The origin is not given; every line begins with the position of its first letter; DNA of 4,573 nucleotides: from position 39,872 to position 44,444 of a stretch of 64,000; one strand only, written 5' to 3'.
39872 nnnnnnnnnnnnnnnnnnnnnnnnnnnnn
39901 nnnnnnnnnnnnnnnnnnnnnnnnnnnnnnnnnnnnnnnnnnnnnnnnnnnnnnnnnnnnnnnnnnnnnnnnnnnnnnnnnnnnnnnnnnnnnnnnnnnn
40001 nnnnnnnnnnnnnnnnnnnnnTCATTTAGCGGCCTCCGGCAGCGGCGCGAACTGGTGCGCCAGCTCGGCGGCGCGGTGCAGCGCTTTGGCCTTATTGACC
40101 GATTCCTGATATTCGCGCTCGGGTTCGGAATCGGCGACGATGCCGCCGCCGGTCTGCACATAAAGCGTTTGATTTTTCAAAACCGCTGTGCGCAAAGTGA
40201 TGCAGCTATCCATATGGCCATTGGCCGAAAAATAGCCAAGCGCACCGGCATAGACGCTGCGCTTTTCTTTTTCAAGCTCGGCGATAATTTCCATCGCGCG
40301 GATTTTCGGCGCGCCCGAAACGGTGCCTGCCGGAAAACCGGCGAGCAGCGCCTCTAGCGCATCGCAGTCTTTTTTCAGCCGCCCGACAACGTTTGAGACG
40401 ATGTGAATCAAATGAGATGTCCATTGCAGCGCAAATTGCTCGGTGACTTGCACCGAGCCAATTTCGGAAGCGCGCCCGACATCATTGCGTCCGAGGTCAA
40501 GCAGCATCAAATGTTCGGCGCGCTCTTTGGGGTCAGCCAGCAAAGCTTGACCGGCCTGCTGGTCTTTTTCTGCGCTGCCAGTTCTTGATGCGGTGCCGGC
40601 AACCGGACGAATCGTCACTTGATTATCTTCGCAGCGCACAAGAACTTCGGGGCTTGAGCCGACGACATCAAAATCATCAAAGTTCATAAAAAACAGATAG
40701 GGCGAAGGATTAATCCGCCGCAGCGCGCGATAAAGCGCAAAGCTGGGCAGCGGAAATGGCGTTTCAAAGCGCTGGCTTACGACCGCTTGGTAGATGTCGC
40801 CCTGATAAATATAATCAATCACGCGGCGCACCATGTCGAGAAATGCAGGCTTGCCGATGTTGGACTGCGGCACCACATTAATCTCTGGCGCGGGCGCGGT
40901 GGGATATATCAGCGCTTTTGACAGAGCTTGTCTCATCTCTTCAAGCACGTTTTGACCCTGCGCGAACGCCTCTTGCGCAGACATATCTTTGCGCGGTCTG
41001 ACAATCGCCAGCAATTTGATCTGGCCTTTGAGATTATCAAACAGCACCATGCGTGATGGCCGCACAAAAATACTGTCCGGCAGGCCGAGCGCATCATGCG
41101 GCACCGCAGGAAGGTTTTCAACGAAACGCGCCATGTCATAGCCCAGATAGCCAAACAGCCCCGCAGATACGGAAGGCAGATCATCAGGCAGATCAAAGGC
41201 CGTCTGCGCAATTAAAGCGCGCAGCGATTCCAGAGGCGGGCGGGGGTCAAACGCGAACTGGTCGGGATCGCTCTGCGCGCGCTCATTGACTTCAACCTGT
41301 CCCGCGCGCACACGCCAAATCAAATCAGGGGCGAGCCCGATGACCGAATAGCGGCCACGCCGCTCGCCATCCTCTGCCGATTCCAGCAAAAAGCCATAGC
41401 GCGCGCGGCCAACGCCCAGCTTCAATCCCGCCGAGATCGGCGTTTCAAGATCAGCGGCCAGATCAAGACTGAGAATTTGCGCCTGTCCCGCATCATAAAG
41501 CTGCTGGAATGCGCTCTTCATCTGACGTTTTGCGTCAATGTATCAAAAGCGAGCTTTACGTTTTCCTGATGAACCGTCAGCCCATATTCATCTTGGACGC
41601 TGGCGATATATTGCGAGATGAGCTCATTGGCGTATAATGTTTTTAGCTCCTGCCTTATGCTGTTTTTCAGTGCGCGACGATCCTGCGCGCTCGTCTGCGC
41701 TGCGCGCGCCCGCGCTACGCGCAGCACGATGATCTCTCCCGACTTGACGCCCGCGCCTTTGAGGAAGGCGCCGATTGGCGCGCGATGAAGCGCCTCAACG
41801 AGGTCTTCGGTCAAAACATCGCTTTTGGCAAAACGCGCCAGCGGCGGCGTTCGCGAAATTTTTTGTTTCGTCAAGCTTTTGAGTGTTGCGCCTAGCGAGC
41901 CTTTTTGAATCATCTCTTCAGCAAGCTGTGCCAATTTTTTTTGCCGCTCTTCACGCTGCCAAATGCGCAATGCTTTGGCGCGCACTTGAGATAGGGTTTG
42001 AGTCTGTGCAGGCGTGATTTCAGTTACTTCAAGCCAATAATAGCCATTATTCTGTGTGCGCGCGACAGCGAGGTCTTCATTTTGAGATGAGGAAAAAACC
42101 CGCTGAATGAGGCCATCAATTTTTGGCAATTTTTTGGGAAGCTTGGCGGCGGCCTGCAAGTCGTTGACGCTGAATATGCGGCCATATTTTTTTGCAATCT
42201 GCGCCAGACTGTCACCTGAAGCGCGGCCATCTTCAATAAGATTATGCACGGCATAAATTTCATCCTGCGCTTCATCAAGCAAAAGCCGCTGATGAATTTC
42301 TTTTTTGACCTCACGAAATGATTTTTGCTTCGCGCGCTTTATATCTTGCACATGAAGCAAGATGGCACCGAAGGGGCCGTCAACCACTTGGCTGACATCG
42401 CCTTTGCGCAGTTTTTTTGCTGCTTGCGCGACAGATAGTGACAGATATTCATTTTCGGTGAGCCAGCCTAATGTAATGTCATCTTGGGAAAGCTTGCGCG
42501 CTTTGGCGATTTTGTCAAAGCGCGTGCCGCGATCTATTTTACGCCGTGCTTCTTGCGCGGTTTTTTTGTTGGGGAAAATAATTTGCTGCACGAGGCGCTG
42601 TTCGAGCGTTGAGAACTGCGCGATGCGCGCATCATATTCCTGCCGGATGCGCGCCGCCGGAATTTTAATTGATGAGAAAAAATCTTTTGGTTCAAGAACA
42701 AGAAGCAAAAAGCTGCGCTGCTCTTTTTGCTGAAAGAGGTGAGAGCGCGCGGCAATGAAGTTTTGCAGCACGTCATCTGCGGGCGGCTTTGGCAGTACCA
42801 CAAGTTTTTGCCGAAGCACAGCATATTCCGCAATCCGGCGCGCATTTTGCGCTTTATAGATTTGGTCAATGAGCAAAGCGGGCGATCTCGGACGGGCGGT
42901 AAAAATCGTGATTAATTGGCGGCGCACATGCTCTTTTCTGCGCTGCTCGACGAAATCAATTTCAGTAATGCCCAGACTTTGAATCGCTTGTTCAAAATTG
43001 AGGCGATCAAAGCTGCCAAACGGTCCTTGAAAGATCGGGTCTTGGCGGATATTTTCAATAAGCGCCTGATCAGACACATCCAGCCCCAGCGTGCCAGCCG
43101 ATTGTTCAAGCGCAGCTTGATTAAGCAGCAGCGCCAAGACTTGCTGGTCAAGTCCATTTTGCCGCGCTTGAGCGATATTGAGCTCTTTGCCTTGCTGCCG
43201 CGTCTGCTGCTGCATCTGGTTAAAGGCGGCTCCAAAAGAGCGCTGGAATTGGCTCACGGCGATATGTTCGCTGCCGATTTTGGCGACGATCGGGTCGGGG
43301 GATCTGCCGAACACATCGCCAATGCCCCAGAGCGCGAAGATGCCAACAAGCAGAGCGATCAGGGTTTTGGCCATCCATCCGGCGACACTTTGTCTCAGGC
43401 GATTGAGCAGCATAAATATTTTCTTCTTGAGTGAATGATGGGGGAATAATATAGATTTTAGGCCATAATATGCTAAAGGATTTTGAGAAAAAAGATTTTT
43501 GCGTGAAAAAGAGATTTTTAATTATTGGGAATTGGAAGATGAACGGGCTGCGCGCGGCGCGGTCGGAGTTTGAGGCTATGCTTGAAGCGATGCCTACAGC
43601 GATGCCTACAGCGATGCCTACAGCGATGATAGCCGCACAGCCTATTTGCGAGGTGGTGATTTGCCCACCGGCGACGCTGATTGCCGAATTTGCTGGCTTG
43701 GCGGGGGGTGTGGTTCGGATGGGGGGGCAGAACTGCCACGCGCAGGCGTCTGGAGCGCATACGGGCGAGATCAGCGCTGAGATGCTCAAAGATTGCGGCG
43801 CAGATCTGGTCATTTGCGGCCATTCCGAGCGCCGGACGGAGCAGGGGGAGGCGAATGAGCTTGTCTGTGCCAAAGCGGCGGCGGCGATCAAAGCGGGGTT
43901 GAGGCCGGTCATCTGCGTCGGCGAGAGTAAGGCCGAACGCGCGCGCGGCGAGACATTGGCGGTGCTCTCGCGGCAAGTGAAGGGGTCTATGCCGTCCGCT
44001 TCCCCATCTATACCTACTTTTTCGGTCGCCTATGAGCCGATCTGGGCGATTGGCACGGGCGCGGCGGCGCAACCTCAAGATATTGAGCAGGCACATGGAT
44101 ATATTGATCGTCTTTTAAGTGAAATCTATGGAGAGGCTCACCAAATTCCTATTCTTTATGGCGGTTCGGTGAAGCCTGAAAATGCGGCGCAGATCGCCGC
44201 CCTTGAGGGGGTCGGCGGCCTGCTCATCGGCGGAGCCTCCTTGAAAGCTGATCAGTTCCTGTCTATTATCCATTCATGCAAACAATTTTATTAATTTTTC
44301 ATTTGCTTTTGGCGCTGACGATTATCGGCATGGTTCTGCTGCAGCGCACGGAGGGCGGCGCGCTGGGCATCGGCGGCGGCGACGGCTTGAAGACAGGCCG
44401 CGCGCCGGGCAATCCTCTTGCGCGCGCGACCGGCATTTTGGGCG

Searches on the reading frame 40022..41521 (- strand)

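Call 57: search_protein_families(library=pfam, proteins=[window:40022-41521:-], max_evalue=0.000001)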
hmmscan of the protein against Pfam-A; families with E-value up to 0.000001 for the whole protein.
window:40022-41521:- (499 aa): 2 families
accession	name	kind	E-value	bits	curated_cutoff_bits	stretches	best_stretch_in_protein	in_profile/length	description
PF00425.24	Chorismate_bind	-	6.4e-87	291.8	27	1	225-477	3-257/257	chorismate binding enzyme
PF04715.19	Anth_synt_I_N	-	1.6e-28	100.2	23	1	24-168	1-138/140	Anthranilate synthase component I, N terminal region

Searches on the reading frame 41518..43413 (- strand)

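Call 57: search_protein_families(library=pfam, proteins=[window:41518-43413:-], max_evalue=0.000001)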
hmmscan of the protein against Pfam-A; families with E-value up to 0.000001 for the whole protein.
window:41518-43413:- (631 aa): 3 families
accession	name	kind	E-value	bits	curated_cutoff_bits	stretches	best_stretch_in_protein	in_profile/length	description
PF13624.11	SurA_N_3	-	2e-34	119.2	27.2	1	3-167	2-161/162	SurA-like N-terminal domain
PF13145.12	Rotamase_2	-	9.7e-31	107.5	27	1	252-371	2-121/121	PPIC-type PPIASE domain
PF13623.11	SurA_N_2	-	1.6e-24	86.9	28.5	1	3-144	1-145/145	SurA-like N-terminal domain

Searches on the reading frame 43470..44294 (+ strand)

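Call 57: search_protein_families(library=pfam, proteins=[window:43470-44294:+], max_evalue=0.000001)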
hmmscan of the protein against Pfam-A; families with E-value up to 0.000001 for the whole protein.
window:43470-44294:+ (274 aa): 1 family
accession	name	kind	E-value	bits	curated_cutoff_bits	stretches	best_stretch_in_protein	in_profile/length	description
PF00121.24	TIM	-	3.3e-79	266.3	20.1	1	17-269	2-244/245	Triosephosphate isomerase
